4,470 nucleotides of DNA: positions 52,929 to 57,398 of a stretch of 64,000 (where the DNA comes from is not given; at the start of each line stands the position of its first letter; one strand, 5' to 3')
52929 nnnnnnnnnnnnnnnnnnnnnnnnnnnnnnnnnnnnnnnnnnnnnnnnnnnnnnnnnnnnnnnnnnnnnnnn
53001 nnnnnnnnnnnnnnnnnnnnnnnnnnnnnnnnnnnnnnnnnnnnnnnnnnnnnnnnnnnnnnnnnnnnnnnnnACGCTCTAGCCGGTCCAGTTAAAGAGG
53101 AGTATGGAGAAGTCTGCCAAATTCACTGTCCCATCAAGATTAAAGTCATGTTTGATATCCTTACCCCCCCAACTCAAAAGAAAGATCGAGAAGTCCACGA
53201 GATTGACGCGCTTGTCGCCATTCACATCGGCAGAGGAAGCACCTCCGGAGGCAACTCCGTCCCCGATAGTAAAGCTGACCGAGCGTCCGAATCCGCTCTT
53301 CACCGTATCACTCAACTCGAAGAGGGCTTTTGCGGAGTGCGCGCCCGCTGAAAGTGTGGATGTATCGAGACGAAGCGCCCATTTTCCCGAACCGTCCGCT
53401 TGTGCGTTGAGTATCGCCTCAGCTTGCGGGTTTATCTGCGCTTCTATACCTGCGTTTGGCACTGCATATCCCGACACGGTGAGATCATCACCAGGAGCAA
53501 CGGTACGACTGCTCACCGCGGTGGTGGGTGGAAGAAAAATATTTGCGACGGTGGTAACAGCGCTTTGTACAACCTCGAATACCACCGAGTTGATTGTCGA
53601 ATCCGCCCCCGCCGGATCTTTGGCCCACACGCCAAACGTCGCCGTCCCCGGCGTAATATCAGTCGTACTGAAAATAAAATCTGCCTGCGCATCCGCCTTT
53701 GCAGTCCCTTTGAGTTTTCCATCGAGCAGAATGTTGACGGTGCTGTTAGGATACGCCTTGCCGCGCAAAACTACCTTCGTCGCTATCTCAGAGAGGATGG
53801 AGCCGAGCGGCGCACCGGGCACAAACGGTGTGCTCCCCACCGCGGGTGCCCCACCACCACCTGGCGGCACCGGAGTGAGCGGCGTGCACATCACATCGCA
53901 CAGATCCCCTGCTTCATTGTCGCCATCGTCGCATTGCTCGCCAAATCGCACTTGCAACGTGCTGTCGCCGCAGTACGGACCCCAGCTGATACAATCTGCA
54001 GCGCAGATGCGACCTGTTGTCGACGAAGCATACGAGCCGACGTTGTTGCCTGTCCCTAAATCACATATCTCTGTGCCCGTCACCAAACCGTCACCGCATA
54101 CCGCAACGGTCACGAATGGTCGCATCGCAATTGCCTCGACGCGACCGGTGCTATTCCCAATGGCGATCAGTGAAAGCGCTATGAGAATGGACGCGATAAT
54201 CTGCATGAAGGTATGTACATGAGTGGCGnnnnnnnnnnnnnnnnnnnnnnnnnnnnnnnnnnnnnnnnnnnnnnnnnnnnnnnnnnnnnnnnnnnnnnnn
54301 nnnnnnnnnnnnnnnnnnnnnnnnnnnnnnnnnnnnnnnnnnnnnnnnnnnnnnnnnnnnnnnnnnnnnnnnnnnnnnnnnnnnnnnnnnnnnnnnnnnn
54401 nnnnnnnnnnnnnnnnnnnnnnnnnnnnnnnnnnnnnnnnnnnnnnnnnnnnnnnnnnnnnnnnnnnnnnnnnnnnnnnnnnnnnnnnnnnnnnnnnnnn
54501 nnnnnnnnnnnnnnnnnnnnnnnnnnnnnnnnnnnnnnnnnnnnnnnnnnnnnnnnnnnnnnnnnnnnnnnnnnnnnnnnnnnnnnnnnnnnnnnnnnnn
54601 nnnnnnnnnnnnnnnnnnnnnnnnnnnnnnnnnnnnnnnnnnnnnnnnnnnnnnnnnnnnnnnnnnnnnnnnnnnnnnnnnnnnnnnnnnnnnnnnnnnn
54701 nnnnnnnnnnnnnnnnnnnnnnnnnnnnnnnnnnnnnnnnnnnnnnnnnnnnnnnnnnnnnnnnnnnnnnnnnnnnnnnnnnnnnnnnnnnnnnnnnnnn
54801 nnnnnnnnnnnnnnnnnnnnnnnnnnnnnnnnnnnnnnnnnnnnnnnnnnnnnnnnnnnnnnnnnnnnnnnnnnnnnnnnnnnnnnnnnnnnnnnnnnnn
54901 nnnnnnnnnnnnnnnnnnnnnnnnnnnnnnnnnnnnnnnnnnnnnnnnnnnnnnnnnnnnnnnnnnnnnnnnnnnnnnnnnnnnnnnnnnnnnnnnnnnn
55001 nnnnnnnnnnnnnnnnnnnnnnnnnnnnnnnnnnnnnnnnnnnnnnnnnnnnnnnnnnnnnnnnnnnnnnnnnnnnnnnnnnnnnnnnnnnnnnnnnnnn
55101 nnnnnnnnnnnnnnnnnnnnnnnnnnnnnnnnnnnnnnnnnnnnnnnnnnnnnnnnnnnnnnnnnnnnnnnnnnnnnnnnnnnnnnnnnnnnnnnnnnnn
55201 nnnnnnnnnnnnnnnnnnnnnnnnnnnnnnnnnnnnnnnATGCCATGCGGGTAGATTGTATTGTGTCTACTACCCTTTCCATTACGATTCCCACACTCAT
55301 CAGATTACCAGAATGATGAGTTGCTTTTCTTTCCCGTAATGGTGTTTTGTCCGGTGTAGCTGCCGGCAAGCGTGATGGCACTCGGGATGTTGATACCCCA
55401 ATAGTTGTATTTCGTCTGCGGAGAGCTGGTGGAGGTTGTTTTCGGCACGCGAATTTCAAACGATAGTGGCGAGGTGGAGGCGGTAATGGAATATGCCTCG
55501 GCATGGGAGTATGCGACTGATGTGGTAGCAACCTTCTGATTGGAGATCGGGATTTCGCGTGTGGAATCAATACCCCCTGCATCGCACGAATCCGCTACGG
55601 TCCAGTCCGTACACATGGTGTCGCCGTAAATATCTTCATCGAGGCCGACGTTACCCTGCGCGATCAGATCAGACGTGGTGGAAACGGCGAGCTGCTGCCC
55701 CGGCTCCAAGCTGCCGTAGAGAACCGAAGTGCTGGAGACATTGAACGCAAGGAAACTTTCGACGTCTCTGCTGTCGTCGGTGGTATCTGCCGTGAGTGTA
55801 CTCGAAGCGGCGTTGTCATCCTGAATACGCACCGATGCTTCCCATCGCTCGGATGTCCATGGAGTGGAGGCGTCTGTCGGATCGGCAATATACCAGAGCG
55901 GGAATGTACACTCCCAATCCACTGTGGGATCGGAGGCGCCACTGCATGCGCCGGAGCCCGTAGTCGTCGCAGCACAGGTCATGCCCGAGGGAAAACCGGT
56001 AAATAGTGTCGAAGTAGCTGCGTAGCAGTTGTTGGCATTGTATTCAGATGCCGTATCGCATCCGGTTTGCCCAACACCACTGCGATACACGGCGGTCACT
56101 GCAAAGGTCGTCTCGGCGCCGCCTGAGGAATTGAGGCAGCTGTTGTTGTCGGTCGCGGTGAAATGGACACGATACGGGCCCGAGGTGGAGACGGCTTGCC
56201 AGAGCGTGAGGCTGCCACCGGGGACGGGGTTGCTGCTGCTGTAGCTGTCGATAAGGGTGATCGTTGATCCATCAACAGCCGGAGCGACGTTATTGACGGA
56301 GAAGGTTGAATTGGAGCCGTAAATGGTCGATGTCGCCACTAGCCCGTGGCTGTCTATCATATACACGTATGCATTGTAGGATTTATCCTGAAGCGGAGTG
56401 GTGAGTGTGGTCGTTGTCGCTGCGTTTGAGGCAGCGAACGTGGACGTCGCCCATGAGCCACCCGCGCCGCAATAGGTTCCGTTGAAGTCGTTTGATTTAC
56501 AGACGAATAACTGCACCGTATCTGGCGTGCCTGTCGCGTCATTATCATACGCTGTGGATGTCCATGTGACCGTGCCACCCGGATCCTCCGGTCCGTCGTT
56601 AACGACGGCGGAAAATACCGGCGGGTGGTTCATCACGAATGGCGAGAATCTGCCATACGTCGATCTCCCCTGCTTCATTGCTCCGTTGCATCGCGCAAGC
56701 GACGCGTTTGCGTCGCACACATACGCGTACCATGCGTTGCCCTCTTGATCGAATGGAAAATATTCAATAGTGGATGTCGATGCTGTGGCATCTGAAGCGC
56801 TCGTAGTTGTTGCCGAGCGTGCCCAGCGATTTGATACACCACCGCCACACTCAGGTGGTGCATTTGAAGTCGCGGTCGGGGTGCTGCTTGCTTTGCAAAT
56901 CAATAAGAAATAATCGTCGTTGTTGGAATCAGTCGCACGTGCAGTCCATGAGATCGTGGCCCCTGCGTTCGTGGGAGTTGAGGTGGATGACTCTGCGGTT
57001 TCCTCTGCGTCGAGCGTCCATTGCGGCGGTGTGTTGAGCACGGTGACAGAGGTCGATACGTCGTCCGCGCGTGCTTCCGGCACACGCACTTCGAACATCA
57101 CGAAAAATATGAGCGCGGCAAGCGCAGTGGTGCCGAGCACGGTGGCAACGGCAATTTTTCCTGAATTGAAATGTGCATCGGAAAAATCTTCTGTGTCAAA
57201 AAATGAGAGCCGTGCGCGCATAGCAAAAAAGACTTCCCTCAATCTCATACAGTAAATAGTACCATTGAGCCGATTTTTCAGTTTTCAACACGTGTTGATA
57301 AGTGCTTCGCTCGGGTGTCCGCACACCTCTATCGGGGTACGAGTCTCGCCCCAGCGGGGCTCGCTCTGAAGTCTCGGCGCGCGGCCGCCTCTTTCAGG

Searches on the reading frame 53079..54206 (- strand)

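Call 11: search_protein_families(library=pfam, proteins=[window:53079-54206:-])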
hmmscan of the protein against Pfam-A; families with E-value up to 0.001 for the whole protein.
window:53079-54206:- (375 aa): 3 families
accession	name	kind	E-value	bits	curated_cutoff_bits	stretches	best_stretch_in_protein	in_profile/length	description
PF17936.7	Big_6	-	1.9e-07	31.6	27.6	0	144-208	14-79/83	Bacterial Ig domain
PF13948.11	DUF4215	-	1.2e-05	25.9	27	0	76-107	18-46/47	Domain of unknown function (DUF4215)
PF00404.24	Dockerin_1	-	2.7e-05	24.7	22.9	0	324-341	34-51/57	Dockerin type I domain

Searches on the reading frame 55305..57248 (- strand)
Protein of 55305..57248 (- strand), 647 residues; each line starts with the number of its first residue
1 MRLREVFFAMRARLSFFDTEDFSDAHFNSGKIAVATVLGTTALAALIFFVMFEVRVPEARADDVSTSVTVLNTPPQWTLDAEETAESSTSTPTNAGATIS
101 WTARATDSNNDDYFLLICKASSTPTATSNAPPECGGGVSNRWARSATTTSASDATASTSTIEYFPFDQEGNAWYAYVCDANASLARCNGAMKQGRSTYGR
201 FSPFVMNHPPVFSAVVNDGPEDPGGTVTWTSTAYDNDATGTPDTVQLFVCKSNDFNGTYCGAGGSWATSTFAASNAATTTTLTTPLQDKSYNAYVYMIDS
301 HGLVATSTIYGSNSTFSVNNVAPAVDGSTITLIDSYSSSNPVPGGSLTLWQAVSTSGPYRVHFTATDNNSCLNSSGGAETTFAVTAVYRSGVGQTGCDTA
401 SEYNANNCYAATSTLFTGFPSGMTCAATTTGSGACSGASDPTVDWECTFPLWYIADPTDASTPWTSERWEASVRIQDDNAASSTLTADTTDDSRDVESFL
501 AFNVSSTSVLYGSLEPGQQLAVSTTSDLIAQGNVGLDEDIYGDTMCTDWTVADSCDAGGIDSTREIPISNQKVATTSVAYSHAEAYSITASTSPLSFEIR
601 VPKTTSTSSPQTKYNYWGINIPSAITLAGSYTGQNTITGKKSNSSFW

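Call 11: search_protein_families(library=pfam, proteins=[window:55305-57248:-])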
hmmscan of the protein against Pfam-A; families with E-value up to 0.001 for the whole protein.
window:55305-57248:- (647 aa): 0 families

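Call 14: find_encoding_contigs(protein=window:55305-57248:-, flank=10000, max_places=10)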
Protein window:55305-57248:- (647 aa): 1 contig read that carries it; 1 place shown.
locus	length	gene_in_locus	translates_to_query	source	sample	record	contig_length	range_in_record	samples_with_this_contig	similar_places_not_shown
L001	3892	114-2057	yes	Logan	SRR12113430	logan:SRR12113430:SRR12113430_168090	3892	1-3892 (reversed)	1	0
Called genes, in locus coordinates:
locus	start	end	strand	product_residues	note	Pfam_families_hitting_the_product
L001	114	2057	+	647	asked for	-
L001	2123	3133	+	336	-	-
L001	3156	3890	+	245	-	?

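Call 29: find_homologous_proteins(query=window:55305-57248:-, max_evalue=1e-30)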
Query window:55305-57248:- (647 aa): 727 proteins with E <= 1e-30 among 8000 candidates; the best 120 are listed.
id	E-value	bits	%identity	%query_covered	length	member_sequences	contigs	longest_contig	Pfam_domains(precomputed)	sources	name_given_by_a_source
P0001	0.0e+0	1435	100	100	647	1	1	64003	-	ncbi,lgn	-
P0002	2.1e-247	841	62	100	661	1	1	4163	-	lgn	-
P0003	9.0e-225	766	57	100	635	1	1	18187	-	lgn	-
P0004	3.1e-223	761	60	96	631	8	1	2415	-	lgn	-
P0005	2.5e-218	745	58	96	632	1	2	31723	-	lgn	-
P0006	3.3e-218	744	57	100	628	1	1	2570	-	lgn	-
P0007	1.6e-217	742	59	92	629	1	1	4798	-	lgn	-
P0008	4.3e-215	734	57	96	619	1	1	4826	-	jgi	jgi:hypothetical protein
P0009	9.0e-215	733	58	97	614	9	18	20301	-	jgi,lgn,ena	-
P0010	1.2e-214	733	57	98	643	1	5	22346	-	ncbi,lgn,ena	-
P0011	1.4e-214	732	56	100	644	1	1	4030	-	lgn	-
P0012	9.5e-214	730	58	96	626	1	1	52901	-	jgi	jgi:hypothetical protein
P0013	1.7e-213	729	56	99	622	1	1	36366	-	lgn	-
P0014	2.2e-213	728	56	96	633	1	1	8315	-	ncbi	-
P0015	3.0e-213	728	56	100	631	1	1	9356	-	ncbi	-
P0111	1.8e-176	607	66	68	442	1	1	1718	-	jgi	jgi:hypothetical protein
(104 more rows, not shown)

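Call 30: find_encoding_contigs(protein=P0002, flank=5000, max_places=4)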
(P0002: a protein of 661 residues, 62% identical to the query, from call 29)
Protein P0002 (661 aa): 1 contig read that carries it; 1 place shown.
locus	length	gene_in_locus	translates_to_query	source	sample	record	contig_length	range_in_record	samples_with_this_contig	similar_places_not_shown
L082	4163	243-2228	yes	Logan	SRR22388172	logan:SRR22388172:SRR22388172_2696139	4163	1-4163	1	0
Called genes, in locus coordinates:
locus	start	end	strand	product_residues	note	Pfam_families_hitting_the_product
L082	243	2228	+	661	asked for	-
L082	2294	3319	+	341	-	-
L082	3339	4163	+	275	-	?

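Call 31: find_encoding_contigs(protein=P0111, flank=5000, max_places=4)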
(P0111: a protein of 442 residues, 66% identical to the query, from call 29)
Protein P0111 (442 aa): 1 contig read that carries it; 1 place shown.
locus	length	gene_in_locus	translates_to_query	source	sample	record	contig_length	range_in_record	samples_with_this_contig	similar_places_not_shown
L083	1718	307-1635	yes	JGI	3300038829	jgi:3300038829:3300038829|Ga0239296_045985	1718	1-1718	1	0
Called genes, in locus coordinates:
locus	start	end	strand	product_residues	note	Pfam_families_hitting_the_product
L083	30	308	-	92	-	-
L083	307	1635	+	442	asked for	-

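Call 32: find_encoding_contigs(protein=P0003, flank=5000, max_places=4)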
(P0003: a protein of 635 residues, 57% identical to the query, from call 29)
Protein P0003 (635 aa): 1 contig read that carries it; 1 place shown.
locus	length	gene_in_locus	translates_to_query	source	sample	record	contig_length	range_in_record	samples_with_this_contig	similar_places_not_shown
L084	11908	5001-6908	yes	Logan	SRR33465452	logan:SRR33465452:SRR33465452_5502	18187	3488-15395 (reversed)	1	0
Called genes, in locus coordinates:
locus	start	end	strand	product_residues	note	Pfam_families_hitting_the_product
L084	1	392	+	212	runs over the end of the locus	-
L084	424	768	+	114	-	-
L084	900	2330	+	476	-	PF00041:fn3 (weak), PF16656:Pur_ac_phosph_N (weak), PF23376:Fn3_VIN3 (faint), PF25059:FN3_DSCAM-DSCAML_C (faint), PF16656:Pur_ac_phosph_N (weak), PF00041:fn3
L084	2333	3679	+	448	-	PF00005:ABC_tran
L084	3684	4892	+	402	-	PF12704:MacB_PCD, PF02687:FtsX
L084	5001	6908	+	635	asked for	-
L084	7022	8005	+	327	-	-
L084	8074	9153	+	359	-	PF13948:DUF4215 (faint), PF17936:Big_6 (faint), PF00404:Dockerin_1 (faint)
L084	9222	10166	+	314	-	-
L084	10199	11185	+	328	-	PF00963:Cohesin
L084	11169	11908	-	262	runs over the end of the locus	-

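Call 43: find_encoding_contigs(protein=P0004, flank=3000, max_places=3)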
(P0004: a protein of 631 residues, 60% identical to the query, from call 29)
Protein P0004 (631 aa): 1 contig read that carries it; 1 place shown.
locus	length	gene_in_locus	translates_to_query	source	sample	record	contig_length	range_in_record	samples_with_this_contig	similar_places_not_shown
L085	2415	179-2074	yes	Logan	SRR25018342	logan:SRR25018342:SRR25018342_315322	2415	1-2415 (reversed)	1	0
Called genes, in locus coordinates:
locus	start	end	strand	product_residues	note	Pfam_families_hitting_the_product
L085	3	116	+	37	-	?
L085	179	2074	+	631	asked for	-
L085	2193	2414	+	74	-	?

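Call 44: find_encoding_contigs(protein=P0007, flank=3000, max_places=3)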
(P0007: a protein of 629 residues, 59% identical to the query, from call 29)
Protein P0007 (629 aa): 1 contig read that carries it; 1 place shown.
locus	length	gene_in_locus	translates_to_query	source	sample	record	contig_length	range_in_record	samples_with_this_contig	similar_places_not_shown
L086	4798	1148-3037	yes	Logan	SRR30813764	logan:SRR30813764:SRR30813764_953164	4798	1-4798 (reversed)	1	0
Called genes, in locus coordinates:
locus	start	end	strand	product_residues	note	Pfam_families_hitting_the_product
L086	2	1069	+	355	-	?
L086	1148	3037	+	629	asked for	-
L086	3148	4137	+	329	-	-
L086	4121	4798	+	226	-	?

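Call 45: find_encoding_contigs(protein=P0005, flank=3000, max_places=3)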
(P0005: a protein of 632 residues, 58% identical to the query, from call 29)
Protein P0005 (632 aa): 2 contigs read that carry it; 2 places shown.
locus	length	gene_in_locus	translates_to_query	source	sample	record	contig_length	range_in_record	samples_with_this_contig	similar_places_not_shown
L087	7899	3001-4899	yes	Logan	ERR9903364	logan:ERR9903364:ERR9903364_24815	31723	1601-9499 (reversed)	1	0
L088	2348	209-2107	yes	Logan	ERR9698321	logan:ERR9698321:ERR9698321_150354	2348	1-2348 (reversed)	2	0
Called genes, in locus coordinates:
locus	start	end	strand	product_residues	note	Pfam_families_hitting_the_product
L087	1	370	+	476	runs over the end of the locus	PF00041:fn3, PF16655:PhoD_N (faint), PF16656:Pur_ac_phosph_N, PF28407:Ig_ANOS1 (faint), PF23376:Fn3_VIN3 (faint), PF25059:FN3_DSCAM-DSCAML_C (faint), PF16656:Pur_ac_phosph_N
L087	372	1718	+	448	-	PF00005:ABC_tran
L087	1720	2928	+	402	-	PF12704:MacB_PCD, PF02687:FtsX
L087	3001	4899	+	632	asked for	-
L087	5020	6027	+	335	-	-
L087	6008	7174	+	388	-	PF13948:DUF4215 (faint)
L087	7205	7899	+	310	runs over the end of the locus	-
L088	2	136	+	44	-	?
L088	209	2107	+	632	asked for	-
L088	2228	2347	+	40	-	?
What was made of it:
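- It is 62-78 nt in three further relatives (calls 43-45).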

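Call 89: list_cluster_members(proteins=[P0001, P0242, L182:95-562:+, P0122, P0002])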
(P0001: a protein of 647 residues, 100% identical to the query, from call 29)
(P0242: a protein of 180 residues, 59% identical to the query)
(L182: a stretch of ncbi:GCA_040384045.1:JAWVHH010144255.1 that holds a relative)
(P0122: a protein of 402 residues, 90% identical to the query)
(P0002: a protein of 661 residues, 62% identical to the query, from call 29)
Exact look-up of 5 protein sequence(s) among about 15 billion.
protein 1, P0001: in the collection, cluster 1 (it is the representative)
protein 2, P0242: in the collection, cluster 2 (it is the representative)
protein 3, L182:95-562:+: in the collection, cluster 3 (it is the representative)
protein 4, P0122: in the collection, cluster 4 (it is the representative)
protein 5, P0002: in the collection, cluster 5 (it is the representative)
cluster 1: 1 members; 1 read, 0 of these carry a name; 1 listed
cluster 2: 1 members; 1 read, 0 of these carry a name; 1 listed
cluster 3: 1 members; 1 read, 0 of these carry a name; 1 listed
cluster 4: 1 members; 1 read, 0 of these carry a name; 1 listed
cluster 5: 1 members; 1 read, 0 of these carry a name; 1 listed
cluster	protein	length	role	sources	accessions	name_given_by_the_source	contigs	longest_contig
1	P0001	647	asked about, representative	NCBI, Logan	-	-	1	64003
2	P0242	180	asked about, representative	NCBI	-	-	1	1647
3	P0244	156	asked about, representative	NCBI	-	-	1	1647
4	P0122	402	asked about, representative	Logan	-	-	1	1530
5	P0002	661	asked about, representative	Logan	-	-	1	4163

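Call 102: search_solved_structures(query=window:55305-57248:-, max_evalue=0.1)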
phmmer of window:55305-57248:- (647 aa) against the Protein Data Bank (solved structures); distinct sequences matched with E-value up to 0.1: 0.
